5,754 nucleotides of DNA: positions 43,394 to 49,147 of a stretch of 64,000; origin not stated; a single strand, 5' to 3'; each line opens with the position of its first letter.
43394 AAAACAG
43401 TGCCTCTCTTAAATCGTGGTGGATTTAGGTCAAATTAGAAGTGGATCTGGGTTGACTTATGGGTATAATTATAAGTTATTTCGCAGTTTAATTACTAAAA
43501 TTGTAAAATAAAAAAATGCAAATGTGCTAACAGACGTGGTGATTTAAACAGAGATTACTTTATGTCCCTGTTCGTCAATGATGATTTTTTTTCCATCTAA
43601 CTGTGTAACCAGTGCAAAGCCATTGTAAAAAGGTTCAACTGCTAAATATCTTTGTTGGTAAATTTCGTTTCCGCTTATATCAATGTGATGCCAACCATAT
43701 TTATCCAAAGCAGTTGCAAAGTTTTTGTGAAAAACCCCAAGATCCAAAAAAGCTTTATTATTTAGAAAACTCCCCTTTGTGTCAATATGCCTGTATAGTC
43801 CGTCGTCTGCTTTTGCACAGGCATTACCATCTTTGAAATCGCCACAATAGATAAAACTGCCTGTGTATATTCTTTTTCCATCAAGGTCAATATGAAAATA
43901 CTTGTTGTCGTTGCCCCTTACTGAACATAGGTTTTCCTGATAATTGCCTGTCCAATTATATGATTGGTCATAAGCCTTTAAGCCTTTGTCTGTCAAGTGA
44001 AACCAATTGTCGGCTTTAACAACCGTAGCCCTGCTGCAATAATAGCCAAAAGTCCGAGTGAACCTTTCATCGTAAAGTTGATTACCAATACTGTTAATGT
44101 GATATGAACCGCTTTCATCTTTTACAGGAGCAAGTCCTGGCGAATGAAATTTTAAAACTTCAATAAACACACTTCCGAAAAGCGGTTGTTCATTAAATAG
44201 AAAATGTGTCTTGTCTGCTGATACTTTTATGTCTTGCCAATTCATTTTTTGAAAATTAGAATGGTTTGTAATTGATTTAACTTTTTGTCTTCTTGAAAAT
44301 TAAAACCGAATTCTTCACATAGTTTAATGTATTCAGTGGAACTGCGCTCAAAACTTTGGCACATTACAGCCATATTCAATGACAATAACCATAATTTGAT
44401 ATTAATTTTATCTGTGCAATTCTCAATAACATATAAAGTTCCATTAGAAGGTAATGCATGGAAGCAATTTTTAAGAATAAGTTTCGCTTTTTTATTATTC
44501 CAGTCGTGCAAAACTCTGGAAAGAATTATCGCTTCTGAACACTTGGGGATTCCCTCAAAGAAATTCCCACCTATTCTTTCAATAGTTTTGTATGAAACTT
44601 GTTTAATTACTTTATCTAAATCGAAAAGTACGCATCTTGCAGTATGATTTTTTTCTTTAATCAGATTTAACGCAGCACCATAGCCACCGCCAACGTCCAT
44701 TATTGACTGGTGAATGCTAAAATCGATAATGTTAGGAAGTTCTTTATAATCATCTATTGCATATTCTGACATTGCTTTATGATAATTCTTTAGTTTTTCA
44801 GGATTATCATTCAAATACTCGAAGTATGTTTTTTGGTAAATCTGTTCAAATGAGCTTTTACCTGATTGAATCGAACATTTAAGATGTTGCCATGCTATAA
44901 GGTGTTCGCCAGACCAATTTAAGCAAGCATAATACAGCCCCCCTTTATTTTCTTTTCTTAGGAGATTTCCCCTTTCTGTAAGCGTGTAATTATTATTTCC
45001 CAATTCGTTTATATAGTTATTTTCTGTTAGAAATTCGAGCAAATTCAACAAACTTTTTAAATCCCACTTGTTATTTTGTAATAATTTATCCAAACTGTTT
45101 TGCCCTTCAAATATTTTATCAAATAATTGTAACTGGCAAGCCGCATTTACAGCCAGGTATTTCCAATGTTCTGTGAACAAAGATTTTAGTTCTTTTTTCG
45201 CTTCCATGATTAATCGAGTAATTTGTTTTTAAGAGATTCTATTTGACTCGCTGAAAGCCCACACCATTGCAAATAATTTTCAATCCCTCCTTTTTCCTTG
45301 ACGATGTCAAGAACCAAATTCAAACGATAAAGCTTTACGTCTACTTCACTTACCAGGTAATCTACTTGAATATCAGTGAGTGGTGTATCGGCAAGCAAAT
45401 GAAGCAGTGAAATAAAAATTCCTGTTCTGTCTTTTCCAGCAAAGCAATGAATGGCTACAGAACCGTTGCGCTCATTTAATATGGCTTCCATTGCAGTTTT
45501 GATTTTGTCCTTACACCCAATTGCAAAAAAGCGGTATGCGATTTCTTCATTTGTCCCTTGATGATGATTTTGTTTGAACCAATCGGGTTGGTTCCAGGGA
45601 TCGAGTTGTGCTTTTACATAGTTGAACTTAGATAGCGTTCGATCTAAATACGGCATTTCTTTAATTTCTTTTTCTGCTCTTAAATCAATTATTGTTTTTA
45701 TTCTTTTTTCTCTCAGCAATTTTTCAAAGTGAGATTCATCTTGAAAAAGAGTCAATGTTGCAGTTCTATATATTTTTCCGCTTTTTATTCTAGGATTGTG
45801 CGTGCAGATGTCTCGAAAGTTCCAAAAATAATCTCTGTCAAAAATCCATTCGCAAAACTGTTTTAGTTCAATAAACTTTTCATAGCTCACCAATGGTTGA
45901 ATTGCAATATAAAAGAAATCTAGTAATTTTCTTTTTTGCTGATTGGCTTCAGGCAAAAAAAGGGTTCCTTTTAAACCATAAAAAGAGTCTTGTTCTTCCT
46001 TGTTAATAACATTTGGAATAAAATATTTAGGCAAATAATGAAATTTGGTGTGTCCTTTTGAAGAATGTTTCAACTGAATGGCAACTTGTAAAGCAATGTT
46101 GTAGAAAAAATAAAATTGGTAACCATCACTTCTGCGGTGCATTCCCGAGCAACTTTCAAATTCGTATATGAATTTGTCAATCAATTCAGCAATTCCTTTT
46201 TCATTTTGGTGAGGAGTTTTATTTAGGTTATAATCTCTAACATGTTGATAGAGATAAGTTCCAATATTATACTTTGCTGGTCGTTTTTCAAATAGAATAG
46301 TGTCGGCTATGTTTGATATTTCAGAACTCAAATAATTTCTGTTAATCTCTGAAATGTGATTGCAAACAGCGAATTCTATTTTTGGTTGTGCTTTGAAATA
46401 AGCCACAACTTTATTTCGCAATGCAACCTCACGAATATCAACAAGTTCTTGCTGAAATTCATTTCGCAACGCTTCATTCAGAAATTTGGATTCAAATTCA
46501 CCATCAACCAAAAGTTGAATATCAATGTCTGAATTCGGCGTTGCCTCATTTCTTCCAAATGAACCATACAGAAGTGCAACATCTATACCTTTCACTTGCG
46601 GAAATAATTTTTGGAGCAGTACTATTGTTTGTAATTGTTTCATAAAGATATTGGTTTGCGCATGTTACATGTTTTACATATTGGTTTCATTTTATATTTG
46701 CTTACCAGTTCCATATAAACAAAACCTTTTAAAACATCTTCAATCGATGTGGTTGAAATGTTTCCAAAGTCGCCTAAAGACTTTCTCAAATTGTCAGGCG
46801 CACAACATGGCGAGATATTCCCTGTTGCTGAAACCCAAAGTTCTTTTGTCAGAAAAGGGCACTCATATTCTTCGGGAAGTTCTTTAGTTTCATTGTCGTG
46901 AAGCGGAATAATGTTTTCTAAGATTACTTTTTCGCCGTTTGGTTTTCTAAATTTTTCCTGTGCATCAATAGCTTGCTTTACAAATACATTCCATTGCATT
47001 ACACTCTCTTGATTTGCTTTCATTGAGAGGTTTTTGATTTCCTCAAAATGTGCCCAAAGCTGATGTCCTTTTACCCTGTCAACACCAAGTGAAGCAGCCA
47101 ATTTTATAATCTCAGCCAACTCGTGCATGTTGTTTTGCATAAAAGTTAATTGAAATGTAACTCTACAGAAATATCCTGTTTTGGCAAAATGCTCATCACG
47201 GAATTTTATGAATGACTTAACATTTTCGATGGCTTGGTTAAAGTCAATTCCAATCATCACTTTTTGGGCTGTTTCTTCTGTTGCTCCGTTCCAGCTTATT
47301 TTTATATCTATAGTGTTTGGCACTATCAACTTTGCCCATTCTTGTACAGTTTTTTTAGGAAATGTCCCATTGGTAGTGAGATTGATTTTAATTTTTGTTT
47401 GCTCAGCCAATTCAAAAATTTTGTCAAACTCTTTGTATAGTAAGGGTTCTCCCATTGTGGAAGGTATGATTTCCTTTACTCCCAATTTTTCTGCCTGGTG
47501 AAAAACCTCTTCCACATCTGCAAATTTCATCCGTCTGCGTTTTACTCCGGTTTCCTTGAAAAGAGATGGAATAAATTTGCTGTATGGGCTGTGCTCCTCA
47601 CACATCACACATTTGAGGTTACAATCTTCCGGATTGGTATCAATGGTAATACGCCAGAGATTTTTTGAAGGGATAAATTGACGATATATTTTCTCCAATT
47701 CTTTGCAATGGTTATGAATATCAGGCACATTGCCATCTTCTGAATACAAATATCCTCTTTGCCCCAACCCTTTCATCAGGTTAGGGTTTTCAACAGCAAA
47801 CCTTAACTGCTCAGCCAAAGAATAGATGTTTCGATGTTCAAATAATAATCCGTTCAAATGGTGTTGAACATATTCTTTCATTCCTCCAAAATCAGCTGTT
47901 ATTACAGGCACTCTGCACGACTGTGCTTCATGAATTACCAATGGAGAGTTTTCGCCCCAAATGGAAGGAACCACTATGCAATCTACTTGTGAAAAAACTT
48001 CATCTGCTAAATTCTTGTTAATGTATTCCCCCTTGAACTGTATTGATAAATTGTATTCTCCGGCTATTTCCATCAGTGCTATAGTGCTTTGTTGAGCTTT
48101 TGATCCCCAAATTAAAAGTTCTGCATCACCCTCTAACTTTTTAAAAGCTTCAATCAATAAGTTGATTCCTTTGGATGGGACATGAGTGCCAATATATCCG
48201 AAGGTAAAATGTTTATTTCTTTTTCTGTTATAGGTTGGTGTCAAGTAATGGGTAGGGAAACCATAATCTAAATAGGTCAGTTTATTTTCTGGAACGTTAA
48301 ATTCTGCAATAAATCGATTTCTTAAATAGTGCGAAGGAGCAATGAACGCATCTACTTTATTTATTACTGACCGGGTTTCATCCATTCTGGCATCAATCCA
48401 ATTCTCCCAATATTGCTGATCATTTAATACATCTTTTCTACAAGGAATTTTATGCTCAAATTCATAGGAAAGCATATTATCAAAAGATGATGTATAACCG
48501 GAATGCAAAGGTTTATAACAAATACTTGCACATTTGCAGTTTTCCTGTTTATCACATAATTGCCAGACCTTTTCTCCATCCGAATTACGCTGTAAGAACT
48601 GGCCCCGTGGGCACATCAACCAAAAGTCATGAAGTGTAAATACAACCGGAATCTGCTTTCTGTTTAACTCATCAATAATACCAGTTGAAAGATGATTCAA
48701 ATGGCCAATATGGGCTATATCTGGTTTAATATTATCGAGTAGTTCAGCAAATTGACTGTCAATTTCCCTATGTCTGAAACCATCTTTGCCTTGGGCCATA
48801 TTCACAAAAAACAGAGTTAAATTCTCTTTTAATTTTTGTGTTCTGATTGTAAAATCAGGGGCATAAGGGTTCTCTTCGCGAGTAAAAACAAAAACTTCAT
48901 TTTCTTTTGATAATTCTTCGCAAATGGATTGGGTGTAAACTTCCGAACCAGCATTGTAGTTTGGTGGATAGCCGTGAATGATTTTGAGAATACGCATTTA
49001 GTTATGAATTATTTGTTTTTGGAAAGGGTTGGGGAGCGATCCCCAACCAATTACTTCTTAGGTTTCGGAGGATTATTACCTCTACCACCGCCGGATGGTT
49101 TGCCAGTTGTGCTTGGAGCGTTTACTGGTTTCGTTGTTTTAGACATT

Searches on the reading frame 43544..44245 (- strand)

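Call 5: search_protein_families(library=ncbifam, proteins=[window:43544-44245:-], max_evalue=0.01)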
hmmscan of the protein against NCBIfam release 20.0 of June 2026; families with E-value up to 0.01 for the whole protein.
window:43544-44245:- (233 aa): 0 families

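Call 6: search_protein_families(library=pfam, proteins=[window:43544-44245:-], max_evalue=0.01)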
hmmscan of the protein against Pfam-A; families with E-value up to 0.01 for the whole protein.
window:43544-44245:- (233 aa): 1 family
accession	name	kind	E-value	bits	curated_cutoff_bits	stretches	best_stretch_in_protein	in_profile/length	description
PF14903.11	WG_beta_rep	-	0.00012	22.5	25.6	0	188-219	4-34/35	WG containing repeat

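Call 27: search_protein_families(library=padloc, proteins=[window:43544-44245:-], max_evalue=0.01)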
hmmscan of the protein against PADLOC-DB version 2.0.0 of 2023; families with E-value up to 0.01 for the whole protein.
window:43544-44245:- (233 aa): 0 families

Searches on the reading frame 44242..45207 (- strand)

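Call 5: search_protein_families(library=ncbifam, proteins=[window:44242-45207:-], max_evalue=0.01)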
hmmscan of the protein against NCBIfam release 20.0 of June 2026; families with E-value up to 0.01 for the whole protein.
window:44242-45207:- (321 aa): 4 families
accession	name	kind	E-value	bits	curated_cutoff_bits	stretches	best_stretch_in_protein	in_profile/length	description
TIGR02716.1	C20_methyl_CrtF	equivalog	3.1e-06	26.5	276.1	1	18-267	5-259/306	bacteriochlorophyllide d C-20 methyltransferase BchU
NF053543.1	FlxJ_fam_MTase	equivalog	0.0002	20.4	560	1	108-280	117-308/352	FlxJ family methyltransferase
NF005379.0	PRK06922.1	equivalog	0.00028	19.4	602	1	128-204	382-458/677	class I SAM-dependent methyltransferase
TIGR04371.1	methyltran_NanM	subfamily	0.0044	16.6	44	1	154-200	138-184/273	putative sugar O-methyltransferase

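Call 6: search_protein_families(library=pfam, proteins=[window:44242-45207:-], max_evalue=0.01)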
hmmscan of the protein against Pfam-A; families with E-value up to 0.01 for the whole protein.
window:44242-45207:- (321 aa): 6 families
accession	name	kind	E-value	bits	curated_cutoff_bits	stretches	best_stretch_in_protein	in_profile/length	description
PF00891.24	Methyltransf_2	-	1.2e-35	123.2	22.3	1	106-303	1-210/210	O-methyltransferase domain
PF08757.17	CotH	-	2.4e-05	24.5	23.8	1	85-238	98-251/322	CotH kinase protein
PF08100.18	Dimerisation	-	3.5e-05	24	25.6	1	3-83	5-90/93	O-methyltransferase dimerisation domain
PF08242.18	Methyltransf_12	-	0.00043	21.4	30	0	170-258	1-98/98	Methyltransferase domain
PF14947.12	HTH_45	-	0.00079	19.8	25.5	1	31-86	14-68/77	Winged helix-turn-helix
PF13489.12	Methyltransf_23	-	0.0012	19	27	1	164-303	21-160/164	Methyltransferase domain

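Call 27: search_protein_families(library=padloc, proteins=[window:44242-45207:-], max_evalue=0.01)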
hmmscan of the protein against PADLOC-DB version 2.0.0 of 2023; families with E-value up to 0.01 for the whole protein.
window:44242-45207:- (321 aa): 0 families

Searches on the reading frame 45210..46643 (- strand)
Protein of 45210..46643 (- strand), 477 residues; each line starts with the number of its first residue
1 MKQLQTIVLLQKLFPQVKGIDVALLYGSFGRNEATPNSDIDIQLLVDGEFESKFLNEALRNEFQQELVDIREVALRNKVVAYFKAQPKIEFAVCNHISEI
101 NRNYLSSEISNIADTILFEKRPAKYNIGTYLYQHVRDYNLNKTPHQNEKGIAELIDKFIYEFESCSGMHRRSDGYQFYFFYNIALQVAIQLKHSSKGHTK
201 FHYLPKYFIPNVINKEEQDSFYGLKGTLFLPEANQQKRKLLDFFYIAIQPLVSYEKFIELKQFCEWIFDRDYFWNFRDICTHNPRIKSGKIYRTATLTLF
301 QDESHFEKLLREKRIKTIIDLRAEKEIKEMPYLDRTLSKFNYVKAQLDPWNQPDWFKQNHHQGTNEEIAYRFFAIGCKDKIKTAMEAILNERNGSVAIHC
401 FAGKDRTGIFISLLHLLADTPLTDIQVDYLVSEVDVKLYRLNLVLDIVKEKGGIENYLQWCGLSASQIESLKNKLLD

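Call 5: search_protein_families(library=ncbifam, proteins=[window:45210-46643:-], max_evalue=0.01)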
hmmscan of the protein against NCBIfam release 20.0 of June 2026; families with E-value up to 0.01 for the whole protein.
window:45210-46643:- (477 aa): 3 families
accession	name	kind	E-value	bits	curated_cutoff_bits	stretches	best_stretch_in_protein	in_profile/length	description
NF047752.1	MntA_antitoxin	equivalog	7.7e-07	29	60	1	19-71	6-60/106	type VII toxin-antitoxin system MntA family adenylyltransferase antitoxin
NF051895.1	anti_phage_HalB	equivalog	0.0036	16.9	190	0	24-47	3-26/211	anti-phage Hailong system nucleotidyltransferase HalB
NF001366.0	PRK00275.1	equivalog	0.0096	13.9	1299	0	19-59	76-116/895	[protein-PII] uridylyltransferase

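Call 6: search_protein_families(library=pfam, proteins=[window:45210-46643:-], max_evalue=0.01)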
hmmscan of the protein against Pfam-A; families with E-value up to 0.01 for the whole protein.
window:45210-46643:- (477 aa): 9 families
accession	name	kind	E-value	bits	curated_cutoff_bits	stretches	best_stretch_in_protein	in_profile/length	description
PF13350.11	Y_phosphatase3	-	8.2e-31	108.2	22.2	1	273-436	6-171/240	Tyrosine phosphatase family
PF18765.7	Polbeta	-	1.5e-09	38.3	26.9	1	10-95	3-82/93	Polymerase beta, Nucleotidyltransferase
PF01909.29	NTP_transf_2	-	1.4e-07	32.3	21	1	22-85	16-79/93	Nucleotidyltransferase domain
PF03162.18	Y_phosphatase2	-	9.2e-07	29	27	1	303-429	22-127/165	Tyrosine phosphatase family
PF22785.1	Tc-R-P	-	6.6e-05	23.8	27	0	384-412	71-98/106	Polymorphic toxin system, DSP-PTPase phosphatase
PF22741.1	PTP-NADK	-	0.0023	17.8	27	0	310-327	44-61/163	DSP-PTPase phosphatase fused to NAD+ Kinase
PF00102.32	Y_phosphatase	-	0.0033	17.5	20.9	1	385-419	165-195/234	Protein-tyrosine phosphatase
PF22784.1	PTP-SAK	-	0.005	17.3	27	0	354-414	47-108/153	Swiss Army Knife protein, DSP-PTPase phosphatase domain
PF00782.25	DSPc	-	0.0063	16.8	33.5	0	308-411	12-91/133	Dual specificity phosphatase, catalytic domain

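Call 27: search_protein_families(library=padloc, proteins=[window:45210-46643:-], max_evalue=0.01)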
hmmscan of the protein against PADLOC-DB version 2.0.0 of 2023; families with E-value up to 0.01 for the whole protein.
window:45210-46643:- (477 aa): 10 families
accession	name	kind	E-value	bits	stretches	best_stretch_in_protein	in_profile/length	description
PDLC04368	PDC-M05A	-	2.6e-06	25.4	1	8-59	95-145/201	-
PDLC04903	PDC-S09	-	7.7e-06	24.2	1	22-52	28-58/108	-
PDLC04906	PDC-S09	-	9.9e-06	23.9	1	19-63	23-71/98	-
PDLC04778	PDC-M70A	-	3.1e-05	21.5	1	10-57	36-84/355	-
PDLC04907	PDC-S09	-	6.6e-05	21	1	16-57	23-63/114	-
PDLC04904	PDC-S09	-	0.00011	20.4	1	19-56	24-59/104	-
PDLC04372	PDC-M05A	-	0.00014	20.2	1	10-48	66-104/167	-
PDLC04902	PDC-S09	-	0.00018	19.8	1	19-68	20-69/97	-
PDLC04369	PDC-M05A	-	0.00072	17.2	1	13-47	98-130/201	-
PDLC04370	PDC-M05A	-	0.0037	15.1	1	7-58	94-147/194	-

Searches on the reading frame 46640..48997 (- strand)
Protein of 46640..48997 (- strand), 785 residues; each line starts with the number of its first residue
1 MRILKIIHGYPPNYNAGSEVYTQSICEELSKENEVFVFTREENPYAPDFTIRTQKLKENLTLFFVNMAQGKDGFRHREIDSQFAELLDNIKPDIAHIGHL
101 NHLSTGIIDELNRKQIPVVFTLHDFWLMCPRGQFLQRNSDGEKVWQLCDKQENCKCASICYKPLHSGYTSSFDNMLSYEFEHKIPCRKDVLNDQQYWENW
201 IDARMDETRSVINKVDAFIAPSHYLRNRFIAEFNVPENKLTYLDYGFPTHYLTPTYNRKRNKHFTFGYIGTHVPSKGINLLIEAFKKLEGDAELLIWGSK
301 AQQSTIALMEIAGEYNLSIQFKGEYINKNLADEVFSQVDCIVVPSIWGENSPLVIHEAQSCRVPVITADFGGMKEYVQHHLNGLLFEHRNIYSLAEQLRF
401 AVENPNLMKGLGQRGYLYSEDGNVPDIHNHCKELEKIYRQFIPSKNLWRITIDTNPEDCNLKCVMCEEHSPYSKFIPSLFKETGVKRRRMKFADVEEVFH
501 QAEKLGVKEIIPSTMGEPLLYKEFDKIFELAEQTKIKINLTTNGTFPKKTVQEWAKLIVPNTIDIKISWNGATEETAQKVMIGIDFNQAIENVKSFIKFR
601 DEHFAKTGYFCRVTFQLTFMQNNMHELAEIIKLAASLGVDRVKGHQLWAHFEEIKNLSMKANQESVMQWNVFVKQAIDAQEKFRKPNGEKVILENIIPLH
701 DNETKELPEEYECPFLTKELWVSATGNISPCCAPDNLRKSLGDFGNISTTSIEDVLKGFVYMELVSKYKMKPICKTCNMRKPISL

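Call 5: search_protein_families(library=ncbifam, proteins=[window:46640-48997:-], max_evalue=0.01)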
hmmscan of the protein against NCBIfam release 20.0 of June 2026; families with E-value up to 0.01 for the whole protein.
window:46640-48997:- (785 aa): 53 families (the best 25 are shown)
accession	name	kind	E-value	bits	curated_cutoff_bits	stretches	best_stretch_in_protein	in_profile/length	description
TIGR04317.1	W_rSAM_matur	equivalog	2.8e-18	66.2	380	1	457-780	12-316/349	tungsten cofactor oxidoreductase radical SAM maturase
NF033640.1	N_Twi_rSAM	subfamily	1.3e-14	54.2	170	1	458-699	120-358/398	twitch domain-containing radical SAM protein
TIGR03088.1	stp2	hypoth_equivalog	2.7e-14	53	409.05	1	215-419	137-353/374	TIGR03088 family PEP-CTERM/XrtA system glycosyltransferase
NF047684.1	TeichurnBiosyTuaC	equivalog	3.3e-13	49.3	550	1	267-440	223-388/391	teichuronic acid biosynthesis protein TuaC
TIGR02149.1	glgA_Coryne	subfamily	1.5e-12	47.4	302.4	1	211-418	141-369/391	glycogen synthase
TIGR04311.1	rSAM_Geo_metal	subfamily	2.5e-12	46.6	400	1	458-655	12-195/423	radical SAM/SPASM family putative metalloenzyme maturase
NF041876.1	EPS_EpsE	equivalog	1.3e-11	44.4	400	1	264-415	215-372/389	exopolysaccharide biosynthesis GT4 family glycosyltransferase EpsE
TIGR04063.1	stp3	hypoth_equivalog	1.9e-11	43.5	442.05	1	265-439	215-393/397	TIGR04063 family PEP-CTERM/XrtA system glycosyltransferase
NF046085.1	XrtY_assoc_Gly1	equivalog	2.1e-11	43.3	400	1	262-406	208-351/387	XrtY-associated glycosyltransferase XYAG1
TIGR04251.1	SCM_rSAM_ScmF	equivalog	2.6e-11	43.5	400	1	457-780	12-314/353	SynChlorMet cassette radical SAM/SPASM protein ScmF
TIGR02668.1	moaA_archaeal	equivalog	2.9e-11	42.9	325.25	1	457-595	18-142/303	GTP 3',8-cyclase MoaA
TIGR03999.1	thiol_BshA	equivalog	5.3e-11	42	273.7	1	208-416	138-350/375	N-acetyl-alpha-D-glucosaminyl L-malate synthase BshA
TIGR04157.1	glyco_rSAM_CFB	subfamily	7.7e-11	41.6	400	1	192-387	147-349/406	TIGR04157 family glycosyltransferase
TIGR02666.1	moaA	equivalog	7.8e-11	41.5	284.05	1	457-595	18-149/336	GTP 3',8-cyclase MoaA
NF038298.1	EPS_HpsO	equivalog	9.5e-11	41.1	575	1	261-416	199-364/388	hormogonium polysaccharide biosynthesis glycosyltransferase HpsO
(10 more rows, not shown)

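Call 6: search_protein_families(library=pfam, proteins=[window:46640-48997:-], max_evalue=0.01)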
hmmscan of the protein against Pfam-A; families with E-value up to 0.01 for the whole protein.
window:46640-48997:- (785 aa): 8 families
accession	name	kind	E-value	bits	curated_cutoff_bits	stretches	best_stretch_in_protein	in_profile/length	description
PF00534.26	Glycos_transf_1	-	1.4e-27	96.8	26.4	1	258-416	10-170/172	Glycosyl transferases group 1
PF13692.12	Glyco_trans_1_4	-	2.1e-22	80.4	27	1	265-402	3-140/142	Glycosyl transferases group 1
PF13439.12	Glyco_transf_4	-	8.4e-15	55.6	28.5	2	17-131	3-109/170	Glycosyltransferase Family 4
PF04055.27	Radical_SAM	-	1.1e-14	55.3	29.5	1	459-599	7-139/166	Radical SAM superfamily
PF13186.11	SPASM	-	1.2e-08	35.6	21.5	1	713-778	1-67/67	Iron-sulfur cluster-binding domain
PF20706.3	GT4-conflict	-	2.1e-08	34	26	1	182-384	114-327/385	Family 4 Glycosyltransferase in conflict systems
PF13579.12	Glyco_trans_4_4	-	5.4e-08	33.8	29.7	1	17-129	2-106/158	Glycosyl transferase 4-like domain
PF13477.12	Glyco_trans_4_2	-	0.0036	17.9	23.4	0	17-125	8-111/139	Glycosyl transferase 4-like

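Call 8: find_related_loci(query=window:46640-48997:-, collection=genome_contigs, flank=8000)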
Query window:46640-48997:- (785 aa) in genome_contigs; peptide patterns used: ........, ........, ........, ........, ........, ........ (x = any residue, [..] = any of these).
334 stretches matched a pattern; 328 encode a relative of the query (tblastn E <= 1e-3); the best 80 are kept; 80 distinct loci.
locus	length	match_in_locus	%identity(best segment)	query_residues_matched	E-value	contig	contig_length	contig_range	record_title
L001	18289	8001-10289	72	1-782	0e+0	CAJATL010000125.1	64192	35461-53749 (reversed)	MAG: uncultured Bacteroidetes bacterium isolate Loc090907-6m_bin-095 genome assembly, contig: bin-095:125/424, whole gen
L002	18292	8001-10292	71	1-782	0e+0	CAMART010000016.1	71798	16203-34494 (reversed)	MAG: Chitinophaga pinensis isolate GE-07nov19-19 genome assembly, contig: GE-07nov19-C158, whole genome shotgun sequence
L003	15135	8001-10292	71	1-782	0e+0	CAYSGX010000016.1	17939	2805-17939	MAG TPA_asm: uncultured Chitinophagaceae bacterium isolate SRP344714_co1_127 genome assembly, contig: NODE_5836_length_1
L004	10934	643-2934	71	1-782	0e+0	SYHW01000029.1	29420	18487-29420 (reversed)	MAG: Bacteroidota bacterium isolate F1-60-MAGs140 F1-60__c287242, whole genome shotgun sequence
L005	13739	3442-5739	69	1-784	0e+0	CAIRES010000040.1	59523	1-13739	MAG: uncultured Bacteroidetes bacterium isolate YR2_bin-1295 genome assembly, contig: bin-1295:40/88, whole genome shotg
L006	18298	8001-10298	70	1-784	0e+0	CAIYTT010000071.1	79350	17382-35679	MAG: uncultured Bacteroidetes bacterium isolate A14_bin-0263 genome assembly, contig: bin-0263:071/244, whole genome sho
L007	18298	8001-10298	70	1-784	0e+0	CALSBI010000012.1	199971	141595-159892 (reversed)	MAG: Chitinophaga pinensis isolate JJ-MIR1-432-2-mx-bin679 genome assembly, contig: JJ-MIR1-432-C18, whole genome shotgu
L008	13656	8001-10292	70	1-782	0e+0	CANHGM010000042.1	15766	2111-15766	MAG: Bacteroidetes bacterium isolate RE-23may17-384 genome assembly, contig: RE-23may17-C13573, whole genome shotgun seq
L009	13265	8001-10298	70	1-784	0e+0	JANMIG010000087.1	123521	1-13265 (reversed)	MAG: Chitinophagales bacterium isolate OTE_70_metabat_119 OTE_70_k141_2003253, whole genome shotgun sequence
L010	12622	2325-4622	69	1-784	0e+0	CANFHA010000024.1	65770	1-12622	MAG: Chitinophagaceae bacterium isolate Jr-11may16-225 genome assembly, contig: Jr-11may16-C502, whole genome shotgun se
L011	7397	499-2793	69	1-783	0e+0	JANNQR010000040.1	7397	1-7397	MAG: Chitinophagaceae bacterium isolate SOY_31_metabat_421 SOY_31_k141_1538678, whole genome shotgun sequence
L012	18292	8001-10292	69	1-782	0e+0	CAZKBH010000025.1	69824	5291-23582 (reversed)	MAG TPA_asm: uncultured Saprospiraceae bacterium isolate binchicken_co340_58 genome assembly, contig: NODE_192_length_69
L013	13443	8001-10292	70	1-782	0e+0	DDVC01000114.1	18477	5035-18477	MAG TPA_asm: Bacteroidetes bacterium UBA2322 UBA2322_contig_15177, whole genome shotgun sequence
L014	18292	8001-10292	68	1-782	0e+0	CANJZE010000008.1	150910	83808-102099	MAG: Bacteroidetes bacterium isolate RH-26jul17-168 genome assembly, contig: RH-26jul17-C187, whole genome shotgun seque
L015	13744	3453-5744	69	1-782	0e+0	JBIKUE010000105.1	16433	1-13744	MAG: Saprospiraceae bacterium isolate ME2015-08-07_3300034020_group6_bin72 Rohwer_bin598_scaffold_2244_c1, whole genome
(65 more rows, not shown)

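Call 27: search_protein_families(library=padloc, proteins=[window:46640-48997:-], max_evalue=0.01)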
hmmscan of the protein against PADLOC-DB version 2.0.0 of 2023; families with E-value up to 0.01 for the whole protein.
window:46640-48997:- (785 aa): 2 families
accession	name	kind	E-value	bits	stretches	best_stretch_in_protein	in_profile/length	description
PDLC02903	pVip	-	9.3e-09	33.1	1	457-652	8-176/257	Viperins not associated with kinases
PDLC02904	pVip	-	7.8e-07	26.9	1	457-625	11-155/262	Viperins associated with kinases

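Call 30: search_solved_structures(query=window:46640-48997:-, max_evalue=0.001)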
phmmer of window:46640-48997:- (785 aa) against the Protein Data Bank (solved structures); distinct sequences matched with E-value up to 0.001: 6.
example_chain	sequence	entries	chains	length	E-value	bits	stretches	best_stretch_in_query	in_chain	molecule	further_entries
6kih_A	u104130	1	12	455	1.9e-07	32.8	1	268-415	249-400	Tll1590 protein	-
3oka_A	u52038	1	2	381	2.4e-06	29.1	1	209-418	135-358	GDP-mannose-dependent alpha-(1-6)-phosphatidylinositol monomannoside mannosyltransferase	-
3okc_A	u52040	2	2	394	2.6e-06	29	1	209-418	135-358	GDP-mannose-dependent alpha-(1-6)-phosphatidylinositol monomannoside mannosyltransferase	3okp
2jjm_A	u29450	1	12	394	1.8e-05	26.3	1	276-415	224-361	GLYCOSYL TRANSFERASE, GROUP 1 FAMILY PROTEIN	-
3mbo_A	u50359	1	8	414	2e-05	26.1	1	276-415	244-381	Glycosyltransferase, group 1 family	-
2f9f_A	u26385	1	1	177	0.00046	21.6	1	271-409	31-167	first mannosyl transferase (wbaZ-1)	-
